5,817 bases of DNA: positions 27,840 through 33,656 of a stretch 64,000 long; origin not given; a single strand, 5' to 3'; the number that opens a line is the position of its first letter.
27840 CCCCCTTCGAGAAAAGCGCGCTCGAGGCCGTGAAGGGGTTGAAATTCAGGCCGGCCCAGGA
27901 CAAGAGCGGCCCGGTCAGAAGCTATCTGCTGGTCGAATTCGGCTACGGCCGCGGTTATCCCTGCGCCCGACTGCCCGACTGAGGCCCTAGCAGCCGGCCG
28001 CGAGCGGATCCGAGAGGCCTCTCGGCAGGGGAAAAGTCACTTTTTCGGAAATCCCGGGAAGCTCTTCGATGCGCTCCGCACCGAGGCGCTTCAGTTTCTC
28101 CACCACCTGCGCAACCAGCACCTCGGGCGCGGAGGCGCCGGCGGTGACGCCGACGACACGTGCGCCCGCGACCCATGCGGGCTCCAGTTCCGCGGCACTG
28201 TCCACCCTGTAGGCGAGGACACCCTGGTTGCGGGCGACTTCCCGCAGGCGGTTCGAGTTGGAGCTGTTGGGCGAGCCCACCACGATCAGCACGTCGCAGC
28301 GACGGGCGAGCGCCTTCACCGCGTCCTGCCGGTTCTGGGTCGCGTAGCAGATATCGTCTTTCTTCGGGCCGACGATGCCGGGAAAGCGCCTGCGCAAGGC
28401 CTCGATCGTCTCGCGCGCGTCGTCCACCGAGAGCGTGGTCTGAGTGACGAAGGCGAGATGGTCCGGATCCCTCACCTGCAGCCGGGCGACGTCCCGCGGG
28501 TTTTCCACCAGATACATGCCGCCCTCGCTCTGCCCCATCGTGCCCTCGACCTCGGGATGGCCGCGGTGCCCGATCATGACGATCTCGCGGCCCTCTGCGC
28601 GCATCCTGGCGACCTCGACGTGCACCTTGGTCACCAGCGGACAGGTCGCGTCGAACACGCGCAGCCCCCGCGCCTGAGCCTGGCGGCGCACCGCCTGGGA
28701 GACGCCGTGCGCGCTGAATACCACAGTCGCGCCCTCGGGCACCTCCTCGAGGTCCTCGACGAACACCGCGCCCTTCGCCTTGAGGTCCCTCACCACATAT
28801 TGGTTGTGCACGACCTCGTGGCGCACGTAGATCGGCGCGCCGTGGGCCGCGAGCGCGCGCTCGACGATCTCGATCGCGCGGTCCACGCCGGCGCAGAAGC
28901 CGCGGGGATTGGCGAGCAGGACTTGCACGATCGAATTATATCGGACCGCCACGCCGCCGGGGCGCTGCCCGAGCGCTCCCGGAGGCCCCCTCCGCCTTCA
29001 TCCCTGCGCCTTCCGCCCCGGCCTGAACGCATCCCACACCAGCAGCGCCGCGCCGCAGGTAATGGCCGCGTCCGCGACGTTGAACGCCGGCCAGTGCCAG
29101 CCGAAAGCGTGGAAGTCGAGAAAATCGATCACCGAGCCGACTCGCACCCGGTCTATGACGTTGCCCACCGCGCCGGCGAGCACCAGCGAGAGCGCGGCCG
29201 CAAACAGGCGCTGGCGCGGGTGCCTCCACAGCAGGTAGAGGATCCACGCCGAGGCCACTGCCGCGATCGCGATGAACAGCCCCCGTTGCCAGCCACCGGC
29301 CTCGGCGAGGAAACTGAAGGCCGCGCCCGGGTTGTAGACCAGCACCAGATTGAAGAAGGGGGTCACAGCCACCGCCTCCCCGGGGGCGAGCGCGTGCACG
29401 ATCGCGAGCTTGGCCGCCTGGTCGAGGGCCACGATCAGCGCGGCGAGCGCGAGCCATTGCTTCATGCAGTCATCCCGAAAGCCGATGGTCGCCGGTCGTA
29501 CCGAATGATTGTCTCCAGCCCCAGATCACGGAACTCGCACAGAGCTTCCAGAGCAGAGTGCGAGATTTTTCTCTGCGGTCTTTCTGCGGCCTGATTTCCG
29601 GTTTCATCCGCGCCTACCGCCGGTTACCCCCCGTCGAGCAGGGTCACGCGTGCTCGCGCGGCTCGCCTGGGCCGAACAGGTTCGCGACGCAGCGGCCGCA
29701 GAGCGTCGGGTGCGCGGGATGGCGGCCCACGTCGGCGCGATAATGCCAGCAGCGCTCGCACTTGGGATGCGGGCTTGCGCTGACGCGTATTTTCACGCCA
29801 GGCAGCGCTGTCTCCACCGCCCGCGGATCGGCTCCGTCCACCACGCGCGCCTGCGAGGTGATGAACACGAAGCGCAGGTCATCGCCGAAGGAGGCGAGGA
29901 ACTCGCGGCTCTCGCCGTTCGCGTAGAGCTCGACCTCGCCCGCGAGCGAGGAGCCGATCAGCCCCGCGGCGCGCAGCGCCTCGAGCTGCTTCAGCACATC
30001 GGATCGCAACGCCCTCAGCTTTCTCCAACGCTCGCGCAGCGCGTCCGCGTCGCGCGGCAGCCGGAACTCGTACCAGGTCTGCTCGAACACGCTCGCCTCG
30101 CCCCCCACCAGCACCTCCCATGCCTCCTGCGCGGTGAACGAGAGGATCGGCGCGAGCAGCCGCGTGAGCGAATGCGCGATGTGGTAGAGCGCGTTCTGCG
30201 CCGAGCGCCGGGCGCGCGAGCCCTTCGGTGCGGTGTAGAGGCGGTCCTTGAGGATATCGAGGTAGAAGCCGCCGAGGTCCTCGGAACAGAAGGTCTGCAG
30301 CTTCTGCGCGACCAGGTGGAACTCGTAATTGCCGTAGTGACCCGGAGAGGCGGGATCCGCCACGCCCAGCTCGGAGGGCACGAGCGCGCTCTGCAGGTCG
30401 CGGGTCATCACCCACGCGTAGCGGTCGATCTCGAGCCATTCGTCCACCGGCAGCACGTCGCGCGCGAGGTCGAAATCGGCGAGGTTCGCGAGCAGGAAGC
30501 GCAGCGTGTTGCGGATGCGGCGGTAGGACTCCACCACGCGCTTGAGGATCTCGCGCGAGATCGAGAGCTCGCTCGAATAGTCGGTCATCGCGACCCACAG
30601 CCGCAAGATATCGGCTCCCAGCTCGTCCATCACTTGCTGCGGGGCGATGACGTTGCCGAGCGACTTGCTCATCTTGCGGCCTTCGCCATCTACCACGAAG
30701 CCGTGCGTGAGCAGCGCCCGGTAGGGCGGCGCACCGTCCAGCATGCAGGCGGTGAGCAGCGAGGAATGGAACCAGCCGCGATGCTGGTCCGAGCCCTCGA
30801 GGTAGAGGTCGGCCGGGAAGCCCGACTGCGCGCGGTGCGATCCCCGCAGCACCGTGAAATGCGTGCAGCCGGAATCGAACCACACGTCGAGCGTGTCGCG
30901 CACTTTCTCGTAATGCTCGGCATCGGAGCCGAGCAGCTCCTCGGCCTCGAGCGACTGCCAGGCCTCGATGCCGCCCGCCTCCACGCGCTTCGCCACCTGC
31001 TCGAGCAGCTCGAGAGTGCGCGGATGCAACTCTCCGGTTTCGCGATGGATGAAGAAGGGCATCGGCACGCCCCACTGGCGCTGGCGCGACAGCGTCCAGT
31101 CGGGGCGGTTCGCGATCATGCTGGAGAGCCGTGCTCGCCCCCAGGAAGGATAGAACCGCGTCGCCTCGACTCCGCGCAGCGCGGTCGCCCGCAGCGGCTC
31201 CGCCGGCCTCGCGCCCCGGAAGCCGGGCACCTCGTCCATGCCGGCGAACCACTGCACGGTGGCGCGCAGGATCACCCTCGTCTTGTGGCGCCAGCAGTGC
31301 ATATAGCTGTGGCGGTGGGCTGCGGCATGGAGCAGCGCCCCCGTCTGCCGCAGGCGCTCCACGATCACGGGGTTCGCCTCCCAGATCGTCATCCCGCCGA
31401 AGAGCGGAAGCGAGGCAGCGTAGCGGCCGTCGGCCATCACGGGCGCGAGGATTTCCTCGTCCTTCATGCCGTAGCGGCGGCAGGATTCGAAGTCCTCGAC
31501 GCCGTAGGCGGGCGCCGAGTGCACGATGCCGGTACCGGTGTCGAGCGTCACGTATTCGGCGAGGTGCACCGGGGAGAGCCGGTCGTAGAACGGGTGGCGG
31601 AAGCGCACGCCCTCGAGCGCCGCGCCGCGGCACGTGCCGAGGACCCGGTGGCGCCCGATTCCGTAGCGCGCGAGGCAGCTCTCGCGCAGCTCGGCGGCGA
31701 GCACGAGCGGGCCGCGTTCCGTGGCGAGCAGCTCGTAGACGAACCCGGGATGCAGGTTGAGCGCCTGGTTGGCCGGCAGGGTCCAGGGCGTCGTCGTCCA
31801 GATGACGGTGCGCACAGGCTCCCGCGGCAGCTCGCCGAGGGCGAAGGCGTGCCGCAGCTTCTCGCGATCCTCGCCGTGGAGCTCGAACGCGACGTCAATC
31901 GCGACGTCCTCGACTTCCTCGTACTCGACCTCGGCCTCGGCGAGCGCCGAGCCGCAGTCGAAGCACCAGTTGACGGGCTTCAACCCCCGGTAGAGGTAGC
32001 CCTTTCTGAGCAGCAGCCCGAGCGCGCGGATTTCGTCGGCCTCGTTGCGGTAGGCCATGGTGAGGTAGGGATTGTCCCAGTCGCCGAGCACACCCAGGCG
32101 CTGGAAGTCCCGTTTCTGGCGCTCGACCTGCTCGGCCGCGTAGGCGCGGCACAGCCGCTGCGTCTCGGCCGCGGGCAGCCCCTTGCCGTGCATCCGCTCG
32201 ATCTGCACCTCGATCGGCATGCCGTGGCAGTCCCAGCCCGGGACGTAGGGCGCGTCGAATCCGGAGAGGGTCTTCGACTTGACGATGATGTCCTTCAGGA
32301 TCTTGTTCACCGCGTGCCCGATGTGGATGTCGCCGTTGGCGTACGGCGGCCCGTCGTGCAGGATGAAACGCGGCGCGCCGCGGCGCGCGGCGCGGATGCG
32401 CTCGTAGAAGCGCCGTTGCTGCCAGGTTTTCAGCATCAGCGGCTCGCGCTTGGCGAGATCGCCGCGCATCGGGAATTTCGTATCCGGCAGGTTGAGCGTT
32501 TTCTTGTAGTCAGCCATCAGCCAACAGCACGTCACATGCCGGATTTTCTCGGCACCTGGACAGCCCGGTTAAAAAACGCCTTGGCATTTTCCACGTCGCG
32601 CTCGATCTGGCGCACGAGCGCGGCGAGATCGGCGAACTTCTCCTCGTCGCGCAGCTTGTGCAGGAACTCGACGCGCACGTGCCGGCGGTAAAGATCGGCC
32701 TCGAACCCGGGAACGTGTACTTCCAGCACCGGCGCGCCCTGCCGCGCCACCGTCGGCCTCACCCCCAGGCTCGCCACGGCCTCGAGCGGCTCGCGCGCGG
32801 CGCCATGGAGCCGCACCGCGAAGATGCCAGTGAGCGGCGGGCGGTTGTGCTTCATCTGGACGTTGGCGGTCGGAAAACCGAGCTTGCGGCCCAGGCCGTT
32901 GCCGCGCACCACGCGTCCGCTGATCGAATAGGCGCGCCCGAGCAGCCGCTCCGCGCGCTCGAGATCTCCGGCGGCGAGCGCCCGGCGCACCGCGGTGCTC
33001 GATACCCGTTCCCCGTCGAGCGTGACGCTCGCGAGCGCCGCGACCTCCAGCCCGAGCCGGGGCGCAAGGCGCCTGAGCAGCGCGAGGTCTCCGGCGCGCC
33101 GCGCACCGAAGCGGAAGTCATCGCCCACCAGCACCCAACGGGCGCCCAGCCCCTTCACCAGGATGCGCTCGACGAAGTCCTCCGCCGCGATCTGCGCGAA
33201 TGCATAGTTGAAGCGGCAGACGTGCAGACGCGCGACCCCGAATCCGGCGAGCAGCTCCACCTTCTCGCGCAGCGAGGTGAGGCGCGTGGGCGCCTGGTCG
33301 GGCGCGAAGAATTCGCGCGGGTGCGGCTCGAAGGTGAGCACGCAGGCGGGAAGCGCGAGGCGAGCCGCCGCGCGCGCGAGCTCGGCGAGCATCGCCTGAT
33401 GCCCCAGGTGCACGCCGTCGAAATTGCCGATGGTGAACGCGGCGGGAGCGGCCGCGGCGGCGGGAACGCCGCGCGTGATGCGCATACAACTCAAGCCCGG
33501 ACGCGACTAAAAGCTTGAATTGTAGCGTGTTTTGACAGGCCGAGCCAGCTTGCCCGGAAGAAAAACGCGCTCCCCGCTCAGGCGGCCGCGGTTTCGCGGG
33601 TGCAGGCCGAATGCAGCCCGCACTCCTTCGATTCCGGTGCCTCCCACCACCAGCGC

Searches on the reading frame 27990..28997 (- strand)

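Call 20: search_protein_families(library=ncbifam, proteins=[window:27990-28997:-], max_evalue=0.00001)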
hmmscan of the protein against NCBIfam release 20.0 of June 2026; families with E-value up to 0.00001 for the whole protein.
window:27990-28997:- (336 aa): 8 families
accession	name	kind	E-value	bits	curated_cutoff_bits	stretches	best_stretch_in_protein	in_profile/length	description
NF002188.0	PRK01045.1-2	equivalog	1.3e-158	527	420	1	25-330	2-309/315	4-hydroxy-3-methylbut-2-enyl diphosphate reductase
NF002190.0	PRK01045.1-4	subfamily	3.3e-133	443.5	389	1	22-329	5-316/321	4-hydroxy-3-methylbut-2-enyl diphosphate reductase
NF002189.0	PRK01045.1-3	equivalog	5.8e-133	442.8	444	1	23-330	13-321/326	4-hydroxy-3-methylbut-2-enyl diphosphate reductase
TIGR00216.1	ispH_lytB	equivalog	4e-101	337.9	187.85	1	26-304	2-281/282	4-hydroxy-3-methylbut-2-enyl diphosphate reductase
NF002187.0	PRK01045.1-1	equivalog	5.1e-77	258.7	276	1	25-305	2-278/282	4-hydroxy-3-methylbut-2-enyl diphosphate reductase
NF000907.0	PRK00087.1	equivalog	2.3e-76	257.4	624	1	25-308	2-281/671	bifunctional 4-hydroxy-3-methylbut-2-enyl diphosphate reductase/30S ribosomal protein S1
NF009024.0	PRK12360.1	equivalog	4.1e-62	210.1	387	1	25-304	2-280/281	4-hydroxy-3-methylbut-2-enyl diphosphate reductase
NF009911.0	PRK13371.1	equivalog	2.8e-38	132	440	2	24-164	55-200/405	4-hydroxy-3-methylbut-2-enyl diphosphate reductase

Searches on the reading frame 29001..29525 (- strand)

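Call 20: search_protein_families(library=ncbifam, proteins=[window:29001-29525:-], max_evalue=0.00001)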
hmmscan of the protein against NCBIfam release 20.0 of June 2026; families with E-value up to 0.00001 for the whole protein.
window:29001-29525:- (175 aa): 21 families
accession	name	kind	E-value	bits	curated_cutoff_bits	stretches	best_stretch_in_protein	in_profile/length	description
NF011358.0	PRK14776.1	equivalog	2.4e-41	141.4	285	1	24-168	13-156/170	lipoprotein signal peptidase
NF011366.0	PRK14785.1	subfamily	1.5e-38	132.7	256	1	23-166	43-189/198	lipoprotein signal peptidase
TIGR00077.1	lspA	equivalog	4.5e-38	130.7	73.95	1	27-172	15-160/164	signal peptidase II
NF011352.0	PRK14770.1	equivalog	2.7e-36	124.6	223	1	25-173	20-169/173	lipoprotein signal peptidase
NF011360.0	PRK14779.1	subfamily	7.6e-33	113.8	177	1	22-167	10-155/163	lipoprotein signal peptidase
NF011371.0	PRK14790.1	equivalog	1.7e-26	93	202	1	25-163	13-149/169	lipoprotein signal peptidase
NF011357.0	PRK14775.1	equivalog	1.1e-25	90.5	201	1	29-160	12-141/170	lipoprotein signal peptidase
NF011368.0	PRK14787.1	equivalog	7e-25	88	177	1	21-163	1-150/167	lipoprotein signal peptidase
NF011365.0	PRK14784.1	equivalog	8.5e-24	84.5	181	1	27-163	10-143/160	lipoprotein signal peptidase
NF011355.0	PRK14773.1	subfamily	2.7e-23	82.9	218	1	54-171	69-191/206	lipoprotein signal peptidase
NF011362.0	PRK14781.1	subfamily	2.1e-21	76.7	177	1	23-173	22-166/170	lipoprotein signal peptidase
NF011367.0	PRK14786.1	equivalog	8.1e-21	74.8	190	1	25-163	4-139/154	lipoprotein signal peptidase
NF011369.0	PRK14788.1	equivalog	2.6e-20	72.7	200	1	21-134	3-118/213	lipoprotein signal peptidase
NF011359.0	PRK14777.1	subfamily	2.6e-17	63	187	1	25-173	30-184/191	lipoprotein signal peptidase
NF011350.0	PRK14768.1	equivalog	6e-17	62.3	210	1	27-163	6-137/148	lipoprotein signal peptidase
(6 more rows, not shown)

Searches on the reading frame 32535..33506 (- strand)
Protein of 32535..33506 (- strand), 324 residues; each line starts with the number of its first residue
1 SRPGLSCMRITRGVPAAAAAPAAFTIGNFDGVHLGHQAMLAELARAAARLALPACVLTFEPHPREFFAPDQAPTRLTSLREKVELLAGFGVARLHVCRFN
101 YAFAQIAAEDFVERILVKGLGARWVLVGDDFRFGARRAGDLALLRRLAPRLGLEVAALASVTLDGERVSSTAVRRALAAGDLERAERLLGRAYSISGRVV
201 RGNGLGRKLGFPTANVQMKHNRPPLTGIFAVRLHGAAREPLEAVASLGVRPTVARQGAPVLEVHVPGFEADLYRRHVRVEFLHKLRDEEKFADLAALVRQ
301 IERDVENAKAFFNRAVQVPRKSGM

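Call 20: search_protein_families(library=ncbifam, proteins=[window:32535-33506:-], max_evalue=0.00001)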
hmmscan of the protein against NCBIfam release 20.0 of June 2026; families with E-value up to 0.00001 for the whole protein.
window:32535-33506:- (324 aa): 9 families
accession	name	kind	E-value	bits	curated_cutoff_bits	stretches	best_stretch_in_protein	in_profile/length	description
NF004159.0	PRK05627.1-2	equivalog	1.8e-133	444.6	306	1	8-316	2-311/326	bifunctional riboflavin kinase/FAD synthetase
NF004163.0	PRK05627.1-6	equivalog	2.8e-112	374.9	315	1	8-315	1-310/313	bifunctional riboflavin kinase/FAD synthetase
NF004160.0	PRK05627.1-3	equivalog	2.9e-96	321.9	295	1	10-314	6-321/325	bifunctional riboflavin kinase/FAD synthetase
TIGR00083.1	ribF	equivalog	9.4e-87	291.1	184.35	1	24-313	2-290/290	riboflavin biosynthesis protein RibF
NF004162.0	PRK05627.1-5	equivalog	1.1e-72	245.1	241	1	23-314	16-301/304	bifunctional riboflavin kinase/FAD synthetase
NF004161.0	PRK05627.1-4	equivalog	1.5e-65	221.3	461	1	19-316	17-315/324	bifunctional riboflavin kinase/FAD synthetase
NF004158.0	PRK05627.1-1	equivalog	4.9e-50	170.6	396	1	23-310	19-302/304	bifunctional riboflavin kinase/FAD synthetase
NF005518.0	PRK07143.1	equivalog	1.3e-18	67.4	232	1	21-199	16-183/281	hypothetical protein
NF045965.1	RibF_rel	equivalog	1.3e-15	57.6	200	1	23-201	15-189/279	FAD synthase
